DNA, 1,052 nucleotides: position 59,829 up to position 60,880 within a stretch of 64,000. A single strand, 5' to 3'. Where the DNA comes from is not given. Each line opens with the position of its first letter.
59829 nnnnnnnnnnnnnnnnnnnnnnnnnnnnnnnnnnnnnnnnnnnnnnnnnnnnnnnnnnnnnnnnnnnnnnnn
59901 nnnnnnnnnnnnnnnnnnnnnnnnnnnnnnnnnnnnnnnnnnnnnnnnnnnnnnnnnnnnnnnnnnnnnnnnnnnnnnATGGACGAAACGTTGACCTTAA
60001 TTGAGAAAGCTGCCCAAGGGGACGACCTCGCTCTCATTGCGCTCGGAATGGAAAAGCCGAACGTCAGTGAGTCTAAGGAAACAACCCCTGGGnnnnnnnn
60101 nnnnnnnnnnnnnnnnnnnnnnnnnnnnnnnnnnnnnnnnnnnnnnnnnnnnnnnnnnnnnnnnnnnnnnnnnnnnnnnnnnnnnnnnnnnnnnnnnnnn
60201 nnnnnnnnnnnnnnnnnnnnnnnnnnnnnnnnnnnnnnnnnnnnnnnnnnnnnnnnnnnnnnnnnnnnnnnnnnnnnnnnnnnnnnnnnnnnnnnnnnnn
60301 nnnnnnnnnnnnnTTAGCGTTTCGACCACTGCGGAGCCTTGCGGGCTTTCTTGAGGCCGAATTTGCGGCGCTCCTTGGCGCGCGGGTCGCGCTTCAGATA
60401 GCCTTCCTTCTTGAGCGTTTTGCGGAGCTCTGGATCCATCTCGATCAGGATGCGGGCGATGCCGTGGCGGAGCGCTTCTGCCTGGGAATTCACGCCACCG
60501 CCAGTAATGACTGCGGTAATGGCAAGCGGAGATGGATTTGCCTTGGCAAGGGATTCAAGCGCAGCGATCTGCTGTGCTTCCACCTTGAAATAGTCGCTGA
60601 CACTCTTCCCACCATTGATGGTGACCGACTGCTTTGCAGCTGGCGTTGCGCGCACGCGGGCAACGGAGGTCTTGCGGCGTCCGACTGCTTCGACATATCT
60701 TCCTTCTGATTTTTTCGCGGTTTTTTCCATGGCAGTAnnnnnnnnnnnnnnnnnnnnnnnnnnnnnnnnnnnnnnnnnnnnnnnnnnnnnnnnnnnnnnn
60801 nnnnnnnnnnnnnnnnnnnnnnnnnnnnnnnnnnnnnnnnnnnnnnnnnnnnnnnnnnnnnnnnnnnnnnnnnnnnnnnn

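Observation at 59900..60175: Second small locus driven by a near-identical promoter: SD-led 38-codon ORF plus tandem terminators between grpE and rpsI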

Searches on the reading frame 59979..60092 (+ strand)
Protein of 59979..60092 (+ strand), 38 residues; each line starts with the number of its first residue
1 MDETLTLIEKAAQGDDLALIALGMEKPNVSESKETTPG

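Call 41: search_protein_families(library=pfam, proteins=[window:59979-60092:+], max_evalue=10)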
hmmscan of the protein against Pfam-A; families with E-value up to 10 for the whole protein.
seq(38 aa): 0 families

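Call 42: search_protein_families(library=ncbifam, proteins=[window:59979-60092:+], max_evalue=10)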
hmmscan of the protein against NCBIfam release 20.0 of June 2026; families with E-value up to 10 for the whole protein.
seq(38 aa): 0 families

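Call 70: predict_structure(protein=window:59979-60092:+)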
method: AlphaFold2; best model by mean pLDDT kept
length: 38 residues; sequences in the alignment: 1
mean_pLDDT: 77.1   pTM: 0.42
mean pLDDT of the five models: 77.1, 63.4, 61.3, 60.8, 58.7
residues with pLDDT >= 90: 7; 70-90: 18; 50-70: 11; < 50: 2
segments of 3 or more residues with pLDDT < 50: none
pLDDT, mean of each block of 10 residues (from residue 1): 87 88 73 55
secondary structure, 60 per line:
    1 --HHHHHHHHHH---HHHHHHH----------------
elements in order: H3-12 H16-22

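Call 73: search_protein_representatives(protein=window:59979-60092:+)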
Query: 38 residues. Proteins with E-value up to 0.001 (for the whole library): 2; up to 1e-10: 1; up to 1e-30: 0. The best 2 are listed.
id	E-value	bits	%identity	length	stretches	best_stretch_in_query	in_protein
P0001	1.0e-15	70.1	100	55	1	1-38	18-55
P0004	7.3e-08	46.5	44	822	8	4-35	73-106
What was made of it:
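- Tried and rejected: phmmer against 1.84 billion cluster representatives (call 73).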

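Call 75: search_protein_families(library=pfam, proteins=[P0004], max_evalue=0.01)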
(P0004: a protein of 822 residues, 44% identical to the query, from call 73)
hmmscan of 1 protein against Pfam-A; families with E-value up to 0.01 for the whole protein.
P0004 (822 aa): 6 families
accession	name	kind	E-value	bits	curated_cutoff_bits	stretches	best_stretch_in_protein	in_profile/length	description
PF18657.6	YDG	-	1.9e-135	441.9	25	9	53-127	3-84/85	YDG domain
PF18676.6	MBG_2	-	5.5e-19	69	25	1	727-798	1-72/72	MBG domain (YGX type)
PF03341.19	Pox_mRNA-cap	-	2.3e-08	34.1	25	0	38-91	50-103/286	Poxvirus mRNA capping enzyme, small subunit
PF19115.5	DUF5800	-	2.6e-08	34.3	26.8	0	55-70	4-19/64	Family of unknown function (DUF5800)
PF03102.20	NeuB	-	3.2e-06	27.2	22.1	0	422-470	68-116/241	NeuB family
PF05950.16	Orthopox_A36R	-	0.00012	22.7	25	0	202-250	80-128/158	Orthopoxvirus A36R protein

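Call 76: search_solved_structures(query=window:59979-60092:+, max_evalue=10, show_alignments=3)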
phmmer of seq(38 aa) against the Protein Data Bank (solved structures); distinct sequences matched with E-value up to 10: 2.
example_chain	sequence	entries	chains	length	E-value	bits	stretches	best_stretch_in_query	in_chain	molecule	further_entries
4yew_A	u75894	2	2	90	1.3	12.6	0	7-24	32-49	DNA-binding protein HU-beta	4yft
2o97_B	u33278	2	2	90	1.4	12.6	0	7-24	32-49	DNA-binding protein HU-beta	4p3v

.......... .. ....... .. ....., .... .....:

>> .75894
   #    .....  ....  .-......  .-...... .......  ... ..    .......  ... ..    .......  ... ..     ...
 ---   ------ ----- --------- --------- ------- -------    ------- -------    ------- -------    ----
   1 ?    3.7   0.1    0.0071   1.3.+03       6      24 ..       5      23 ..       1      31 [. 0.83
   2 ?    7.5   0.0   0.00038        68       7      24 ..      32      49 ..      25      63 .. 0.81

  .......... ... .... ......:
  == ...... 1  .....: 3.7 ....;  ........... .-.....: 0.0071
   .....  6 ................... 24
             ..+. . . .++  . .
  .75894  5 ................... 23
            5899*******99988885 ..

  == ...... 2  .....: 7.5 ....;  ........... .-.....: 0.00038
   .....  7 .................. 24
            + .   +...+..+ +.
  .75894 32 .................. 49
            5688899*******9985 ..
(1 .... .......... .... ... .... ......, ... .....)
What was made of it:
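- The HU match is at chance level (call 76).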

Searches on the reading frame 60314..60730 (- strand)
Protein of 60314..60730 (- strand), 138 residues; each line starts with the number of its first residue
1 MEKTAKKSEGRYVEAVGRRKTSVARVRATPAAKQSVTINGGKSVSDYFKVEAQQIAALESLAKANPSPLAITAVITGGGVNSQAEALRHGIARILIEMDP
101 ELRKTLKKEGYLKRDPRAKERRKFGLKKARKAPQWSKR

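Call 27: find_encoding_contigs(protein=window:60314-60730:-, flank=3000, max_places=10)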
Protein window:60314-60730:- (138 aa): 1 contig read that carries it; 1 place shown.
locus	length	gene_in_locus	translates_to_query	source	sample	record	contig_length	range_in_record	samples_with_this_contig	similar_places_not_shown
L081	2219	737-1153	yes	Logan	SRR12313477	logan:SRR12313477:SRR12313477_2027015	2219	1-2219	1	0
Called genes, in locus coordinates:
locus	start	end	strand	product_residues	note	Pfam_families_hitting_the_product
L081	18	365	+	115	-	PF01196:Ribosomal_L17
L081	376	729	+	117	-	PF00572:Ribosomal_L13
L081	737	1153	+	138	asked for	PF00380:Ribosomal_S9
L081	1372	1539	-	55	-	-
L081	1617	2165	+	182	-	PF01025:GrpE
